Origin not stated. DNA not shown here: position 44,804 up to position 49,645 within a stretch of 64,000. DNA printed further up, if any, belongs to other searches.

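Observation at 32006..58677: Super-cluster of four pairs, each a giant double-CxxCH protein plus a twin-arginine partner, from families with no assigned function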

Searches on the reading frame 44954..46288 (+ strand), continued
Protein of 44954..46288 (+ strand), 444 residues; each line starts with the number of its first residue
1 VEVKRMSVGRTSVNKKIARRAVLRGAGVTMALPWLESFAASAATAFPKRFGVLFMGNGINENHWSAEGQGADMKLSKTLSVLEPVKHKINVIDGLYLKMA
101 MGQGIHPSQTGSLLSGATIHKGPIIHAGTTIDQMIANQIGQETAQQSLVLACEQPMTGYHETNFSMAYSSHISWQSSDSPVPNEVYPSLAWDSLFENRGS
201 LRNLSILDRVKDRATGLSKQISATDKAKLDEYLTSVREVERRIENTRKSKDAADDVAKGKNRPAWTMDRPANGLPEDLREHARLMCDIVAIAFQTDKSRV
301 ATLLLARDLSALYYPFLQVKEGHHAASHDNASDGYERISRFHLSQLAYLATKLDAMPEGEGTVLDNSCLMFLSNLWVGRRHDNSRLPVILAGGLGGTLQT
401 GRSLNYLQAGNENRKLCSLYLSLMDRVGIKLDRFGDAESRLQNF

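Call 65: search_protein_families(library=pfam, proteins=[window:44969-46288:+], max_evalue=10)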
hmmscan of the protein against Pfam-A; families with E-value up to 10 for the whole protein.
window:44969-46288:+ (439 aa): 1 family
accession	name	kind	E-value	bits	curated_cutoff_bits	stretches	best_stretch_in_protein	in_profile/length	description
PF07586.16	HXXSHH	-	3.8e-80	270.2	30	1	44-342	1-307/307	Protein of unknown function (DUF1552)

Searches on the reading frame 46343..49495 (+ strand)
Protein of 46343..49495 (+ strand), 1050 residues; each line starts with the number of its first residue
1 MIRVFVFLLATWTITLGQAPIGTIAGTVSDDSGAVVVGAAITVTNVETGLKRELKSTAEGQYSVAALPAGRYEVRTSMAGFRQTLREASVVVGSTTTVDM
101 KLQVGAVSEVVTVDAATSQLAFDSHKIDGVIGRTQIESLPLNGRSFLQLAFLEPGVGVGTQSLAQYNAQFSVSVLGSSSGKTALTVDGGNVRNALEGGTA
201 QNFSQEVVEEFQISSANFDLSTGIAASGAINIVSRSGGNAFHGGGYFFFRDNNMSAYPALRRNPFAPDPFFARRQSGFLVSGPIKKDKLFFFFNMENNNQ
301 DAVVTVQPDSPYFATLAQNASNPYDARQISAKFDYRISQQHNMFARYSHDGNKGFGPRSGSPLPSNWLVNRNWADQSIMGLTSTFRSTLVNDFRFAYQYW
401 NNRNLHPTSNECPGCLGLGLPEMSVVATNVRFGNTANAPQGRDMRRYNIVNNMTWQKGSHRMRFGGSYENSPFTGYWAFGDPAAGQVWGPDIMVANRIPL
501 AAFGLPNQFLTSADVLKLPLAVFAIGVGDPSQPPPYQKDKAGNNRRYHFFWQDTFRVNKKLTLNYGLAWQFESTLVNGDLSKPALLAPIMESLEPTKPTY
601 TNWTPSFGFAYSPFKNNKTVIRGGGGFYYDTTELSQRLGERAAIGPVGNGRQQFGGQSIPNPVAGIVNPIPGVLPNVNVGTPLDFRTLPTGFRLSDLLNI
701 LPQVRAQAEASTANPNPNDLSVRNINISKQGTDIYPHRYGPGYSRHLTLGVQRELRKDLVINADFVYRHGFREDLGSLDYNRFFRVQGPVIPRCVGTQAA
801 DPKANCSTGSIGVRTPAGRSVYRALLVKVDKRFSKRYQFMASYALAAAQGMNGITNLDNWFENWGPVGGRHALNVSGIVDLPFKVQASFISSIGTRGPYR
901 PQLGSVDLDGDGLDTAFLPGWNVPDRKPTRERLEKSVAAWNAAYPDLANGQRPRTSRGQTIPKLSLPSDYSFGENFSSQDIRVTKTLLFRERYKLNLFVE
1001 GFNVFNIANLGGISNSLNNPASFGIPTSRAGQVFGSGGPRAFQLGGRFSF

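Call 6: search_protein_families(library=pfam, proteins=[window:46343-49495:+], max_evalue=0.001)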
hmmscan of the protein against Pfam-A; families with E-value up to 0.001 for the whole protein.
window:46343-49495:+ (1050 aa): 3 families
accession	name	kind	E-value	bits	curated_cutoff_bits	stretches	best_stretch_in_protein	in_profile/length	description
PF25183.1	OMP_b-brl_4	-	3.9e-84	284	30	3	313-892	141-688/838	Outer membrane beta barrel domain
PF13620.12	CarboxypepD_reg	-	1.8e-18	67.1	32.3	1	23-103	1-82/82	Carboxypeptidase regulatory-like domain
PF13715.12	CarbopepD_reg_2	-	1.2e-05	25.7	32.2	1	24-106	1-80/88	CarboxypepD_reg-like domain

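Call 66: search_protein_families(library=ncbifam, proteins=[window:46343-49495:+], max_evalue=0.001)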
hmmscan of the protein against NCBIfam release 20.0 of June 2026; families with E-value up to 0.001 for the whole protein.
window:46343-49495:+ (1050 aa): 1 family
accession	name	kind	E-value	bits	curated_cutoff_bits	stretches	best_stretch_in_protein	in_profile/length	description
NF052345.1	S_layer_anammox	exception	4.3e-06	24.4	1400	1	14-190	1304-1476/1596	Kustd1514 family S-layer glycoprotein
